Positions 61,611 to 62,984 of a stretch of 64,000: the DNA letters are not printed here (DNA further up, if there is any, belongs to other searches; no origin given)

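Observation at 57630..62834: Minimal type III effector that fits neither III-A nor III-D cleanly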

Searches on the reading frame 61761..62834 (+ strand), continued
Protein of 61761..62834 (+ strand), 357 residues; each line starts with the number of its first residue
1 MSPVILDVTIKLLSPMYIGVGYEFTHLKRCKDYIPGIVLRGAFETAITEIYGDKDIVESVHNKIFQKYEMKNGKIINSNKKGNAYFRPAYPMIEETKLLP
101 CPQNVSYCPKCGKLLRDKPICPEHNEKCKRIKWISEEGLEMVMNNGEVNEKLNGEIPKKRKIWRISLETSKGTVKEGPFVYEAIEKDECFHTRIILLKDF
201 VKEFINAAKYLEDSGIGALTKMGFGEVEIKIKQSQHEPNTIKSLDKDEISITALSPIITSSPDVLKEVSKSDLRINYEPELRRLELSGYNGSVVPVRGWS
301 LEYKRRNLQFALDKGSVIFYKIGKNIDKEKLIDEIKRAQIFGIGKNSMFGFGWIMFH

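Call 59: search_protein_families(library=padloc, proteins=[L007:4156-6573:+, L007:8890-10008:+], max_evalue=0.00001)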
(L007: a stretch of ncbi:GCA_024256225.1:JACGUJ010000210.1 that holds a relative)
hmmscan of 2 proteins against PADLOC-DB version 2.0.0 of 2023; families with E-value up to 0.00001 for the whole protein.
L007:4156-6573:+ (805 aa): 11 families
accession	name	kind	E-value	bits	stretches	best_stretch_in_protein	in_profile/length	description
PDLC01293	Cas10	-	1.8e-144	480.8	1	15-673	3-577/577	CAS-III; effector_LS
PDLC00916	Cas10a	-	1.5e-123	411.9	1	15-672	3-649/650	"CRISPR-associated protein Cas10/Csm1, subtype III-A/MTUBE"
PDLC01444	Cas10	-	2.4e-92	308.7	1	17-755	11-563/605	CAS-III; effector_LS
PDLC01739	Cas10a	-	3.6e-85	284.9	3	537-781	492-708/731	-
PDLC01422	Cas10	-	9e-17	59.3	1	534-788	273-494/519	CAS-III; effector_LS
PDLC01529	Cas10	-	1.8e-15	55.2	1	539-680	189-331/370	CAS-III; effector_LS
PDLC00919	Cas10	-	8.1e-15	52.9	1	594-679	279-372/414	Cas10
PDLC01292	Cas10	-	1.2e-12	46.1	1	409-678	220-383/387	CAS-III; effector_LS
PDLC02054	Cas10b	-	3.1e-12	44.1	1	540-784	271-503/537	-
PDLC00917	Cas10b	-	1.1e-08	32.5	1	512-672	350-509/510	"CRISPR-associated protein Cas10/Cmr2, subtype III-B"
PDLC02057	Cas10d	-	2.7e-08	31.5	0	240-373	4-126/462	-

L007:8890-10008:+ (372 aa): 13 families
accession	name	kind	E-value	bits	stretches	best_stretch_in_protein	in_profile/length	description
PDLC01440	Csm5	-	1.6e-47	160.9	1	10-369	3-322/322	"CAS-III-A,CAS-III-D; effector_G7"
PDLC01275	Csm5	-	1.1e-46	158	1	11-369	2-321/321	"CAS-III-A,CAS-III-D; effector_G7"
PDLC01020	Csm5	-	1.5e-40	137.9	1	11-369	2-364/364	CRISPR type III-A/MTUBE-associated RAMP protein Csm5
PDLC01733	Csm5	-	8.4e-35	119.3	1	11-372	4-368/369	Csm5gr7_1_CAS-III-A-III-D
PDLC01571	Csm5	-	1.2e-32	111.5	1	9-371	4-336/339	"CAS-III-A,CAS-III-D; effector_G7"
PDLC01021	Csm5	-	7e-27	93.1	1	11-371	4-371/373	Csm5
PDLC01613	Csm3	-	3.5e-17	61.8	1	11-314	1-173/177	"CAS-III-A,CAS-III-D; effector_G7"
PDLC01339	Csm3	-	2e-14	52.9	1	14-215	1-100/163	"CAS-III-A,CAS-III-D; effector_G7"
PDLC01016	Csm3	-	1.3e-13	49.7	1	11-233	2-126/189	Csm3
PDLC01015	Csm3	-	1.3e-10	40.7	1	101-234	19-142/178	Csm3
PDLC01442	Csm3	-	2.4e-07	28.8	1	108-223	43-136/208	"CAS-III-A,CAS-III-D; effector_G7"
PDLC01441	Cmr4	-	1.7e-06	26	0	110-164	36-68/245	"CAS-III-B,CAS-III-C; effector_G7"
PDLC01014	Csm3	-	3.3e-06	25.4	1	108-190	41-115/203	CRISPR type III-A/MTUBE-associated RAMP protein Csm3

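Call 82: search_protein_families(library=ncbifam, proteins=[L007:10001-11116:+], max_evalue=0.001)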
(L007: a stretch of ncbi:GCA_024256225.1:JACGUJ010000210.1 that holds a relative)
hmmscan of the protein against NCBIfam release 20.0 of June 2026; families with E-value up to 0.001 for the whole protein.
L007:10001-11116:+ (371 aa): 5 families
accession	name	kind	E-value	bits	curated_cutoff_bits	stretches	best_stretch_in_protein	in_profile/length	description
TIGR02674.1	cas_cyan_RAMP_2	equivalog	1e-12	47.9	177.3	1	9-107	4-82/402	type III-D CRISPR-associated RAMP protein Csx10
TIGR01903.2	cas5_csm4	equivalog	7.6e-05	22.2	55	0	164-238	137-211/304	type III-A CRISPR-associated RAMP protein Csm4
TIGR02581.1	cas_cyan_RAMP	equivalog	9.8e-05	22.1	108.05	0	165-236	143-215/216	type III CRISPR-associated RAMP protein Csx7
TIGR03986.1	TIGR03986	equivalog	0.00013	21.5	161.35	0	9-46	36-84/568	TIGR03986 family type III CRISPR-associated RAMP protein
TIGR02582.1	cas7_TM1809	equivalog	0.00096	19.2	90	0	7-79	4-86/203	type III-A CRISPR-associated RAMP protein Csm3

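Call 97: search_protein_families(library=padloc, proteins=[L007:2442-3125:-], max_evalue=0.01)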
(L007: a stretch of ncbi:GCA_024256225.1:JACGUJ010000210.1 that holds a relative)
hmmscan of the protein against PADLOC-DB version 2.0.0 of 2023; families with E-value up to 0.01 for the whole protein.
L007:2442-3125:- (227 aa): 8 families
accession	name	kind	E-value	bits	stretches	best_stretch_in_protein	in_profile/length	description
PDLC01987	CARF_m5--CARF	-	3.5e-13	48.1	1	39-214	25-194/195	-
PDLC01037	Csx1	-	4.4e-07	27.7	1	147-218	53-121/320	ARF+Nuclease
PDLC01880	CARF4--CARF_PDDEXK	-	1.3e-06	26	1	151-220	60-127/364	-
PDLC01887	CARF4--CARF_PDDEXK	-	3.3e-06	24.8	1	154-210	60-115/285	-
PDLC01168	CARF_2M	-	0.00013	19.8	1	113-209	90-188/200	"CARF, 2 TMs"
PDLC01438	Csa3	-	0.0016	16.5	1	11-75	142-200/305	"CAS-I,CAS-II,CAS-III,CAS-IV,CAS-V,CAS-VI; associated_signaling"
PDLC01802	CARF1--CARF_HEPN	-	0.0054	13.6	1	146-209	57-119/388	-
PDLC01031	Csx1/Csm6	-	0.0074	13.8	1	112-191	22-100/357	CARF+HEPN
